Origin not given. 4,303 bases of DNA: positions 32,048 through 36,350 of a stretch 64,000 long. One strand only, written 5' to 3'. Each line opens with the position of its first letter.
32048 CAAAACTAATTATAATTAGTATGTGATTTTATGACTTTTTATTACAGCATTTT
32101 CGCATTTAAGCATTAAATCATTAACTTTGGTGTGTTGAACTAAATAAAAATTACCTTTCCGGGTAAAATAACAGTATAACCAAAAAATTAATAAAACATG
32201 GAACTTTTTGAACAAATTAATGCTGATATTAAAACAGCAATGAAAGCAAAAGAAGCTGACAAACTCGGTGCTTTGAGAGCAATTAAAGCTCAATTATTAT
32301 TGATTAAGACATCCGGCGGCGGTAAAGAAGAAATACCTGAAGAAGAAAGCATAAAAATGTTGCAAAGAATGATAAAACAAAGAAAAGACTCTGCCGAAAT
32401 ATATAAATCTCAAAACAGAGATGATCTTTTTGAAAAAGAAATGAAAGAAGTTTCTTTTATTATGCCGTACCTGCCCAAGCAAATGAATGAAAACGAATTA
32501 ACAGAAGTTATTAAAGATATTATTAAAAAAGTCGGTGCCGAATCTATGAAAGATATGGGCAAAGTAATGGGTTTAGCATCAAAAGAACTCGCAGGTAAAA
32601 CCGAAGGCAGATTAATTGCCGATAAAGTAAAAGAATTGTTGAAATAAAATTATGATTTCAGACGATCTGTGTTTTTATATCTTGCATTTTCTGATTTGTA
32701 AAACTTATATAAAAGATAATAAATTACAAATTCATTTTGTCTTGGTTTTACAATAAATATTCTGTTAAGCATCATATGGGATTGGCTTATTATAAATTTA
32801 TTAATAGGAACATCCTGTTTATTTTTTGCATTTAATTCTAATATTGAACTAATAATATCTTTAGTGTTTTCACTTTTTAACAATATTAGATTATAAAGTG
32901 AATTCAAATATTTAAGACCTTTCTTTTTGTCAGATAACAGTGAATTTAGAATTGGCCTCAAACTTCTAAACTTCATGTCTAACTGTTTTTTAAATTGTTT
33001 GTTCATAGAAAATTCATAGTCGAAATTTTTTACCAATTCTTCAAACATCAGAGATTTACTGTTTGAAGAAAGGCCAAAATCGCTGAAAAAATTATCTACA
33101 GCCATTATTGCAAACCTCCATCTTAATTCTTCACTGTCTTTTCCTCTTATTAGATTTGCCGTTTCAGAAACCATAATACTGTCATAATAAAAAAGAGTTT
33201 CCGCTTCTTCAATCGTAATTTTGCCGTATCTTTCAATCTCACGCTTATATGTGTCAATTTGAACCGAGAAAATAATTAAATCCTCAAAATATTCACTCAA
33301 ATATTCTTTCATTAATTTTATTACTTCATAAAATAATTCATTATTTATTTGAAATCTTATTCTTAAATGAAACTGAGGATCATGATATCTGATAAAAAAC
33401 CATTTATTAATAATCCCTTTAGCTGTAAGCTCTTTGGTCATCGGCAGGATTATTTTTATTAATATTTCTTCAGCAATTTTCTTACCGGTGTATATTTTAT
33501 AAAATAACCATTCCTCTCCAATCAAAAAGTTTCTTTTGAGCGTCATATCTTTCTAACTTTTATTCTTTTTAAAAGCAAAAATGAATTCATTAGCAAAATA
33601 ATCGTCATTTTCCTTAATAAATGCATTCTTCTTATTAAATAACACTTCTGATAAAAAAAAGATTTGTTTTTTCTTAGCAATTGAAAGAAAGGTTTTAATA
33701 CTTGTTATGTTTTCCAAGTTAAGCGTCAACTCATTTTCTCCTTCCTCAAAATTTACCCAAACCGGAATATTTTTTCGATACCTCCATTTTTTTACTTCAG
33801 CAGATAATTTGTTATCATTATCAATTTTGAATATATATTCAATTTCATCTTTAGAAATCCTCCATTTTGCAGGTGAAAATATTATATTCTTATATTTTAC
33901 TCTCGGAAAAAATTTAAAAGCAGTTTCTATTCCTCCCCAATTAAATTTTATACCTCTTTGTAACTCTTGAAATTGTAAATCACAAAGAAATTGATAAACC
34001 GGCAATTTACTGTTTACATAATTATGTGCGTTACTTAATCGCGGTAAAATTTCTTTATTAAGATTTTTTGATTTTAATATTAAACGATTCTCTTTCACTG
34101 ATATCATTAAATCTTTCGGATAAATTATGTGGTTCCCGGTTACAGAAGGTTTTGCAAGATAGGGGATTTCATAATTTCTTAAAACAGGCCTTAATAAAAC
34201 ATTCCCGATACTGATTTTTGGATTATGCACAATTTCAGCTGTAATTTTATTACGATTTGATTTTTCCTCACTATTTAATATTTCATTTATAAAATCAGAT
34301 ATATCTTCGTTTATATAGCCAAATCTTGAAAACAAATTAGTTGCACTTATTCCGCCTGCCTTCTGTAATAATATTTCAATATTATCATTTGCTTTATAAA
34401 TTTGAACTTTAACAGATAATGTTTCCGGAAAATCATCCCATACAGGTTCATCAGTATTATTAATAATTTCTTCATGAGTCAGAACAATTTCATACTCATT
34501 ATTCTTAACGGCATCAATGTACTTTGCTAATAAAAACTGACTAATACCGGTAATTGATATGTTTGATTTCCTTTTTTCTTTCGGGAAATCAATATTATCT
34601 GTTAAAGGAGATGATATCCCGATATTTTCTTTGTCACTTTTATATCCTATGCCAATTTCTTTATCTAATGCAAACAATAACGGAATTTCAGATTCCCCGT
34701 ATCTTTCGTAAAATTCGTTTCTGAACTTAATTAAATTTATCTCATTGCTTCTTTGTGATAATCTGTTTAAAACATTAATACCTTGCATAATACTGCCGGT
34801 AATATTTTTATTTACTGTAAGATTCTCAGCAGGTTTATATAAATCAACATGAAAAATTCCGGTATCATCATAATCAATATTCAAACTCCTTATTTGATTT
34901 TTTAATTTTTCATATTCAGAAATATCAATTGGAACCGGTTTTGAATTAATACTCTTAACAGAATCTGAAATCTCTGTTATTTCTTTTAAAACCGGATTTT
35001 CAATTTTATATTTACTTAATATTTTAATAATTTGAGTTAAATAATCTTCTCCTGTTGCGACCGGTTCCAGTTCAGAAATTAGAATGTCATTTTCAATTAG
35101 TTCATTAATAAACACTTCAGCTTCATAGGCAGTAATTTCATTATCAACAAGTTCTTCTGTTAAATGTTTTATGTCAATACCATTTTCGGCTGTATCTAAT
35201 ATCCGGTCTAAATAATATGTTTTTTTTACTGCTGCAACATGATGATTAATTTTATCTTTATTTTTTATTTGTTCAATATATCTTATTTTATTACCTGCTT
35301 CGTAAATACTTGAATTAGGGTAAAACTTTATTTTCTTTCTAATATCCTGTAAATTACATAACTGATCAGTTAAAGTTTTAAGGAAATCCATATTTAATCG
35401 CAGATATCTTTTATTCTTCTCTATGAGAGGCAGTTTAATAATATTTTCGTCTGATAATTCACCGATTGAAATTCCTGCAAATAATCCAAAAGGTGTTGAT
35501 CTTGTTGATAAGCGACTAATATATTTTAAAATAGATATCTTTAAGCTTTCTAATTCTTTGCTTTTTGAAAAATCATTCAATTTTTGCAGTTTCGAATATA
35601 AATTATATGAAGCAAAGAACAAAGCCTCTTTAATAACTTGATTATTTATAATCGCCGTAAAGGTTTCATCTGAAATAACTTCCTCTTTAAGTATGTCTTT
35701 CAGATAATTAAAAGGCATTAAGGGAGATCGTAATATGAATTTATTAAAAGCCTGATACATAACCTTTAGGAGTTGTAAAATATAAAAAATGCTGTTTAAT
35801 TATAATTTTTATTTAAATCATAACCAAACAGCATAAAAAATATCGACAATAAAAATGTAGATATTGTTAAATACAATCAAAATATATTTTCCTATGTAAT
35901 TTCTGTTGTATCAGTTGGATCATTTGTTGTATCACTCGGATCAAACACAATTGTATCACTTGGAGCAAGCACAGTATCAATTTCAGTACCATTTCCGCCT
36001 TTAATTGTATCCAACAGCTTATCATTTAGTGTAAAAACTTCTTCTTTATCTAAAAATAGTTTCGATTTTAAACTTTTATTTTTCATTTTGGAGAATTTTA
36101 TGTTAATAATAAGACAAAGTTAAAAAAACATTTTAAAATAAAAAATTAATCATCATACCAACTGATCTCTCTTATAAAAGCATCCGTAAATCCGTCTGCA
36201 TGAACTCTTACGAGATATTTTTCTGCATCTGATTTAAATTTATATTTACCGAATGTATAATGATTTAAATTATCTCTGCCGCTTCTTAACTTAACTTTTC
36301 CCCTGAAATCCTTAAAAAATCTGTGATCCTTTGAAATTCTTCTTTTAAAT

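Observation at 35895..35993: The precursor core has no Cys and no basic residues and is built from repeated P-[ST]-D-T motifs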

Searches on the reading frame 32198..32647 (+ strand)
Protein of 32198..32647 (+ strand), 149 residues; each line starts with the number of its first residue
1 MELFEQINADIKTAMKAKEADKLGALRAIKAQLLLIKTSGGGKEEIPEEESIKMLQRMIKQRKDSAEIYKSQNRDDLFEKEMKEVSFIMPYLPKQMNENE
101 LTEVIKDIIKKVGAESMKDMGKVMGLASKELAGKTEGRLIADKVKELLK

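Call 5: search_protein_families(library=pfam, proteins=[window:32198-32647:+], max_evalue=0.01)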
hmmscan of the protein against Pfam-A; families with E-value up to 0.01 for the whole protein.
window:32198-32647:+ (149 aa): 1 family
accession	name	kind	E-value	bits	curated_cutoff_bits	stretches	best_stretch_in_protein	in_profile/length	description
PF09424.15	YqeY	-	2.1e-43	148.3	27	1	5-148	2-143/143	Yqey-like protein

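Call 6: search_protein_families(library=ncbifam, proteins=[window:32198-32647:+], max_evalue=0.1)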
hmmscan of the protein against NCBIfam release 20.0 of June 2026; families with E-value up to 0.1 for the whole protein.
window:32198-32647:+ (149 aa): 4 families
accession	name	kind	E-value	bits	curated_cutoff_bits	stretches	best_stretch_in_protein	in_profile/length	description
NF003107.0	PRK04028.1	equivalog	4.7e-05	22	456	1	19-148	492-624/630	Glu-tRNA(Gln) amidotransferase subunit GatE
TIGR00134.1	gatE_arch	equivalog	0.001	17.4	319.55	1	49-149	520-619/622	Glu-tRNA(Gln) amidotransferase subunit GatE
TIGR01074.1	rep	equivalog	0.0019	16.5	951.45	1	43-120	463-542/668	DNA helicase Rep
NF040868.1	carboxypep_CpsA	equivalog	0.0081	14.9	500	1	76-125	284-332/391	carboxypeptidase CpsA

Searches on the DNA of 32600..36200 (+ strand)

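Call 8: search_dna_similar(query=window:32600-36200:+, collection=plasmids, mode=near, max_rows=5)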
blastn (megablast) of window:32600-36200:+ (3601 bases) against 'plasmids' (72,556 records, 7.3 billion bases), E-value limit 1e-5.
No match.

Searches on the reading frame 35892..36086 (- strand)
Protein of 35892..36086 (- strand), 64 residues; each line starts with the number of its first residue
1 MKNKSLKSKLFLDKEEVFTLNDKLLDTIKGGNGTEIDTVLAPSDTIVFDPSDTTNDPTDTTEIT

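Call 5: search_protein_families(library=pfam, proteins=[window:35892-36086:-], max_evalue=0.01)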
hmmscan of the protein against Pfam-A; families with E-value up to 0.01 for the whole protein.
window:35892-36086:- (64 aa): 0 families

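Call 6: search_protein_families(library=ncbifam, proteins=[window:35892-36086:-], max_evalue=0.1)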
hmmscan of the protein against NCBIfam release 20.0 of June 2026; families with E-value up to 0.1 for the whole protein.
window:35892-36086:- (64 aa): 2 families
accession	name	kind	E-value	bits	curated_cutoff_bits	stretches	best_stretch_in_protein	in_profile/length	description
NF038153.1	lant_leader_L1a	domain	4.3e-06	26.8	22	1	1-31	1-32/32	class I lanthipeptide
NF052576.1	PymNtasePynAStpc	equivalog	0.067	12.8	350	1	12-40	171-199/229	pyrimidine 5'-nucleotidase PynA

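Call 12: find_homologous_proteins(query=window:35892-36086:-, max_evalue=0.01)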
Query window:35892-36086:- (64 aa): 2 proteins with E <= 0.01 among 2 candidates.
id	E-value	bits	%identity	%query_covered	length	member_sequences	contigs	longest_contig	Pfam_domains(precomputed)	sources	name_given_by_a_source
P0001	2.1e-32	127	100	100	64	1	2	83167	-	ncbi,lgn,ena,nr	ncbi:MAG: class I lanthipeptide [Bacteroidales bacterium]|nr:class I lanthipeptide [Bacteroidales ba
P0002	1.1e-14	71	69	94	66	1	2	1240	-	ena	-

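Call 26: find_encoding_contigs(protein=P0002, flank=8000, max_places=4)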
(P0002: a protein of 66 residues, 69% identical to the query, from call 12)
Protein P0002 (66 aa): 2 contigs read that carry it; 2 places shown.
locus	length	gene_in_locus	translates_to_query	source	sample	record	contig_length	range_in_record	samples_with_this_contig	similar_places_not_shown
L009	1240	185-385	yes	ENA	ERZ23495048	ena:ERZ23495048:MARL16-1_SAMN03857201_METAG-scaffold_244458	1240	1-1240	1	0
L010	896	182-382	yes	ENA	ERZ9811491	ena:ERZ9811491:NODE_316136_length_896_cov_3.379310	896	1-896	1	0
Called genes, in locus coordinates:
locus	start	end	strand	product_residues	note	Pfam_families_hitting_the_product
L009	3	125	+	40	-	?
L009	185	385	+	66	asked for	-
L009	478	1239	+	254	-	?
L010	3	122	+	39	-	?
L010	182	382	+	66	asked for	-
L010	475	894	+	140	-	?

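Call 35: search_protein_representatives(alignment_id=A1)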
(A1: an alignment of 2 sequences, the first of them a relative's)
Query: 2 sequences, 66 profile positions. Proteins with E-value up to 0.001 (for the whole library): 20; up to 1e-10: 1; up to 1e-30: 1. The best 20 are listed.
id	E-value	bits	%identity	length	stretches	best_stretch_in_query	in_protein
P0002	4.6e-37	142.0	-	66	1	1-66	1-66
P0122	1.8e-07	47.3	-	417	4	37-64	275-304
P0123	1.5e-06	44.3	-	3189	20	25-51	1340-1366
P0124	1.5e-06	44.3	-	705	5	32-61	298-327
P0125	1.7e-06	44.1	-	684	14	37-65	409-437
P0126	2.7e-06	43.4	-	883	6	15-48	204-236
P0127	4.6e-06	42.7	-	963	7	28-51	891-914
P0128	1.3e-05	41.3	-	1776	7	19-52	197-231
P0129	4.3e-05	39.6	-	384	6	27-66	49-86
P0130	4.4e-05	39.6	-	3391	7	16-48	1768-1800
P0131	4.7e-05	39.5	-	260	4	16-48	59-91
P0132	7.7e-05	38.8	-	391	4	30-65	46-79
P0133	7.9e-05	38.8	-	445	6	37-66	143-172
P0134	9.6e-05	38.5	-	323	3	30-63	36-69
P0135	1.1e-04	38.3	-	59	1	1-48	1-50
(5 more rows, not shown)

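Call 37: find_related_loci(query=A1, collection=metagenome_contigs, flank=10000)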
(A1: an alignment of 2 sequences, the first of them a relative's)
Query A1 (64 aa) in metagenome_contigs; peptide patterns used: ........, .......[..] (x = any residue, [..] = any of these).
376 stretches matched a pattern, but none encodes a relative of the query by tblastn (E <= 1e-3).
